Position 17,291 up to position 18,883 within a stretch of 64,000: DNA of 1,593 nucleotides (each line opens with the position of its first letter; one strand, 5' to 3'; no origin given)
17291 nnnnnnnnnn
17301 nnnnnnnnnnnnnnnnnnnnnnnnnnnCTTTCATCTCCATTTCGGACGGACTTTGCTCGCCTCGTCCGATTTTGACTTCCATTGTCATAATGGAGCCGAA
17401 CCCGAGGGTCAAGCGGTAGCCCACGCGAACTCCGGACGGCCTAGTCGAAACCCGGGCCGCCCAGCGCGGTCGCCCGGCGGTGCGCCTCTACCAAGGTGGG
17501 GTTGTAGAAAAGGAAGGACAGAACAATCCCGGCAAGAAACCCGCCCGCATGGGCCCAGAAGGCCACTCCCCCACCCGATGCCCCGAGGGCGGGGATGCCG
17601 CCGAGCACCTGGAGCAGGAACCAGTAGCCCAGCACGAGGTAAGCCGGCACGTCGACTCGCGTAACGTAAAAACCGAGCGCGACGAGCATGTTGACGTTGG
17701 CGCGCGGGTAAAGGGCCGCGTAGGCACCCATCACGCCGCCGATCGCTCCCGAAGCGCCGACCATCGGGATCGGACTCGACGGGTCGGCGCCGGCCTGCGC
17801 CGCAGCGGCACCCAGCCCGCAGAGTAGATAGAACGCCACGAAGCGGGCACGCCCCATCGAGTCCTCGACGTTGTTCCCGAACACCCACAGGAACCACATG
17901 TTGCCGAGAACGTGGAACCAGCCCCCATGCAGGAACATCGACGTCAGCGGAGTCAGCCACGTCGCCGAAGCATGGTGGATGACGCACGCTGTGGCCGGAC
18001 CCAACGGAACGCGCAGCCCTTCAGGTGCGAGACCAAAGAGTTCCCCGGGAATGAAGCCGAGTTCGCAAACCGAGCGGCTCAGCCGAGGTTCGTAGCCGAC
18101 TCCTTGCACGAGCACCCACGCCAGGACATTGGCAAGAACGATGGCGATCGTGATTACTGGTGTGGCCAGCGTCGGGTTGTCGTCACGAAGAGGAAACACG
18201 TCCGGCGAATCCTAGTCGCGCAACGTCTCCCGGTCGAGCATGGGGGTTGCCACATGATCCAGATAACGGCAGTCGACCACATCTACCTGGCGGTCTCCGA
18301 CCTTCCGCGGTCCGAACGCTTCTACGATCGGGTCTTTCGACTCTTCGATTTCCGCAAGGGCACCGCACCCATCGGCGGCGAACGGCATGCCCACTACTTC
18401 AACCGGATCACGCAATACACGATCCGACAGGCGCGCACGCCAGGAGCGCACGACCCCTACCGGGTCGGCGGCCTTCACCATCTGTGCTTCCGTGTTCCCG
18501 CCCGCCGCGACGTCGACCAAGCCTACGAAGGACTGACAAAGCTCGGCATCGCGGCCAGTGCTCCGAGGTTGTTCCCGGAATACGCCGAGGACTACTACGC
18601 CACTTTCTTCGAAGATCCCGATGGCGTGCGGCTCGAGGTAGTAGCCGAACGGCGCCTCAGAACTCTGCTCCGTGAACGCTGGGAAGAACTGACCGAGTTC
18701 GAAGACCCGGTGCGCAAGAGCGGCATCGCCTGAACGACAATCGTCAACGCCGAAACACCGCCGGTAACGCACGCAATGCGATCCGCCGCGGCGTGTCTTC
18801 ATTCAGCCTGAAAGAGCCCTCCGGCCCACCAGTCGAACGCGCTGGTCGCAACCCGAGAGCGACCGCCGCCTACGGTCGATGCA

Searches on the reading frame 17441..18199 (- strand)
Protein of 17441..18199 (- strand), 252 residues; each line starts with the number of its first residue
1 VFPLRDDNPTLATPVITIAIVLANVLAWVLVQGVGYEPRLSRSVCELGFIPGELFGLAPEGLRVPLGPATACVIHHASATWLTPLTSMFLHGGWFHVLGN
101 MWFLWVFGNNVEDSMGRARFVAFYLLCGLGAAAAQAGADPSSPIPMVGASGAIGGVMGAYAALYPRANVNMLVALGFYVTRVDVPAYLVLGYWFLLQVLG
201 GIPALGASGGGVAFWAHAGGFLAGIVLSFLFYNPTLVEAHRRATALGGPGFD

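Call 3: search_protein_families(library=ncbifam, proteins=[window:17441-18199:-], max_evalue=0.01)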
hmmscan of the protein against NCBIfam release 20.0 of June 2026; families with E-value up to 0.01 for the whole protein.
window:17441-18199:- (252 aa): 1 family
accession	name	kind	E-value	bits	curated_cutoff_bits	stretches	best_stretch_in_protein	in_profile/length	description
TIGR03902.1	rhom_GG_sort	equivalog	4.4e-07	30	84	1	85-227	20-152/154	rhombosortase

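Call 4: search_protein_families(library=pfam, proteins=[window:17441-18199:-], max_evalue=0.01)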
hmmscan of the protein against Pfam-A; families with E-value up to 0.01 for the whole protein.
window:17441-18199:- (252 aa): 1 family
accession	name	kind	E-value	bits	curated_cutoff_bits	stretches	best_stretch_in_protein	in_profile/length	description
PF01694.28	Rhomboid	-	7.3e-34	117.4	22.6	1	81-232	4-141/143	Rhomboid domain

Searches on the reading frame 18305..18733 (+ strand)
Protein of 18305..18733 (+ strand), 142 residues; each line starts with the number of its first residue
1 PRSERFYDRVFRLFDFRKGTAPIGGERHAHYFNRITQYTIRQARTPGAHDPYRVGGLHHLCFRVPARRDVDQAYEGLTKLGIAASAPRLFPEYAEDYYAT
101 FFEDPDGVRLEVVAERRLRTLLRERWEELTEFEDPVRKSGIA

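Call 3: search_protein_families(library=ncbifam, proteins=[window:18305-18733:+], max_evalue=0.01)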
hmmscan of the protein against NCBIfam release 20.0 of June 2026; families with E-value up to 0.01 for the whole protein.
window:18305-18733:+ (142 aa): 4 families
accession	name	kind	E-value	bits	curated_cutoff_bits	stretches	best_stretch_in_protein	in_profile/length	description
NF050075.1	SMU1112c_YaeR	equivalog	4.7e-05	23.6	140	1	54-112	70-123/125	SMU1112c/YaeR family gloxylase I-like metalloprotein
NF008551.0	PRK11478.1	equivalog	0.00044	20.7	148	1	54-112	73-126/129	VOC family protein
NF005227.0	PRK06724.1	equivalog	0.00075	20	146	1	53-113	60-121/128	hypothetical protein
NF050074.1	glyox_I_GloA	exception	0.0037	17.4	165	1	3-113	15-120/121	lactoylglutathione lyase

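Call 4: search_protein_families(library=pfam, proteins=[window:18305-18733:+], max_evalue=0.01)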
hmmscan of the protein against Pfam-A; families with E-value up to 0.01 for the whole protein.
window:18305-18733:+ (142 aa): 2 families
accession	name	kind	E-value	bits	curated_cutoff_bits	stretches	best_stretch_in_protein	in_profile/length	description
PF00903.31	Glyoxalase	-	1.5e-07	32.2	20.6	1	5-112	17-121/121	Glyoxalase/Bleomycin resistance protein/Dioxygenase superfamily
PF13669.12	Glyoxalase_4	-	0.0063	17.2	27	0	53-99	65-107/109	Glyoxalase/Bleomycin resistance protein/Dioxygenase superfamily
